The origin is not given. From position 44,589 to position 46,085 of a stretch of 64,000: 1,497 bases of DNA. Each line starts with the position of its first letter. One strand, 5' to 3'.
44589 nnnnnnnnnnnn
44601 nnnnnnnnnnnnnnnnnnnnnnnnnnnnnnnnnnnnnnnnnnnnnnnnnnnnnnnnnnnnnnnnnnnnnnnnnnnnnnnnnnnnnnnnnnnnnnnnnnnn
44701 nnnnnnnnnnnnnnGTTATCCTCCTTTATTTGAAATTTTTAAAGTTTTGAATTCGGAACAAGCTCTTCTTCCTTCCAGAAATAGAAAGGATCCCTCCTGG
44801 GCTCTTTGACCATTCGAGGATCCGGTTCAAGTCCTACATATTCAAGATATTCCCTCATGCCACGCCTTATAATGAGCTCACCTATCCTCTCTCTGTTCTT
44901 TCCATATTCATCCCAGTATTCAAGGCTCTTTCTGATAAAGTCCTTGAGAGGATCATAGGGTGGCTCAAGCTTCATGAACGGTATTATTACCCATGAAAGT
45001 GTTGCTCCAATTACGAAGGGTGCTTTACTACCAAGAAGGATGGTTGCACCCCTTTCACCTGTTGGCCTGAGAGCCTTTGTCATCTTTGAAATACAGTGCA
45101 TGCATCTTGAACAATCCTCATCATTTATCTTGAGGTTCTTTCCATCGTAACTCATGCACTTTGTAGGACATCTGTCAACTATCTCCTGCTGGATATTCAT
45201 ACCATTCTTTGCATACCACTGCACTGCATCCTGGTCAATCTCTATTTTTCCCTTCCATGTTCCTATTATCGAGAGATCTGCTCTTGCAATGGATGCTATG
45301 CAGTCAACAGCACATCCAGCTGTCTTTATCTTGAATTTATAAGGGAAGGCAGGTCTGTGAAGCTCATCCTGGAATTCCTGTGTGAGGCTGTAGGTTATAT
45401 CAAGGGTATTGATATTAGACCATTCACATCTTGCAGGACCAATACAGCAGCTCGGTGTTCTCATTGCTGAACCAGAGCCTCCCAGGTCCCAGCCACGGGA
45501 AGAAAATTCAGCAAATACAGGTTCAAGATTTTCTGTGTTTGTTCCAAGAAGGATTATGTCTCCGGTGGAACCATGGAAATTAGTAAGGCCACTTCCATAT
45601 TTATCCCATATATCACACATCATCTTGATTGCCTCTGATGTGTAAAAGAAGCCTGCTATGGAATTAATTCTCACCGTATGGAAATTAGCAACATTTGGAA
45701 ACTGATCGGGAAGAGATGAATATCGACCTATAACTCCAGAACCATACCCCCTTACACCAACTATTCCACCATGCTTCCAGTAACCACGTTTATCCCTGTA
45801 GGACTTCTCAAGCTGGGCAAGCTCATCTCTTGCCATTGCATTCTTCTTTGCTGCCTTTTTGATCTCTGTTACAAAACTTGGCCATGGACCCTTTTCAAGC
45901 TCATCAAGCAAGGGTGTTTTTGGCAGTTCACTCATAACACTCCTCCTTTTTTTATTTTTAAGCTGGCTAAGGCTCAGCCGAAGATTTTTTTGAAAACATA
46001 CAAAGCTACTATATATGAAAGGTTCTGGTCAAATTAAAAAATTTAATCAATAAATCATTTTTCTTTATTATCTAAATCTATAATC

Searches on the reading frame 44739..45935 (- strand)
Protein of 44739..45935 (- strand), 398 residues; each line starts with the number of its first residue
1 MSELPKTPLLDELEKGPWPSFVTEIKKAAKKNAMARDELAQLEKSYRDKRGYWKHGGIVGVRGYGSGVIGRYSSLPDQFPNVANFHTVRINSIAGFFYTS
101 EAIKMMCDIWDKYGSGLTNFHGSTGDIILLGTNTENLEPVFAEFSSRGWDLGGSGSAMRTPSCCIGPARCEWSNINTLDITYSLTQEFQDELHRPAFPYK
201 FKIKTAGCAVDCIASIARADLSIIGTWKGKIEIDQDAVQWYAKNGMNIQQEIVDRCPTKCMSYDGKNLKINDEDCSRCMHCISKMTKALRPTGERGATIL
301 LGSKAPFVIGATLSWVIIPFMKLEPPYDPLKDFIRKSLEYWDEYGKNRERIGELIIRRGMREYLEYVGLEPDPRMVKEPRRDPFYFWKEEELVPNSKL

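Call 58: search_protein_families(library=pfam, proteins=[window:44739-45935:-], max_evalue=0.00001)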
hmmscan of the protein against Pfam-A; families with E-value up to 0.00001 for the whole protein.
window:44739-45935:- (398 aa): 2 families
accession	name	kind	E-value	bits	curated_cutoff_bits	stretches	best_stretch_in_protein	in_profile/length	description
PF01077.27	NIR_SIR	-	8.4e-32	110.2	27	1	154-368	1-151/158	Nitrite and sulphite reductase 4Fe-4S domain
PF03460.22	NIR_SIR_ferr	-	8.6e-08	32.2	24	1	83-144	7-66/69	Nitrite/Sulfite reductase ferredoxin-like half domain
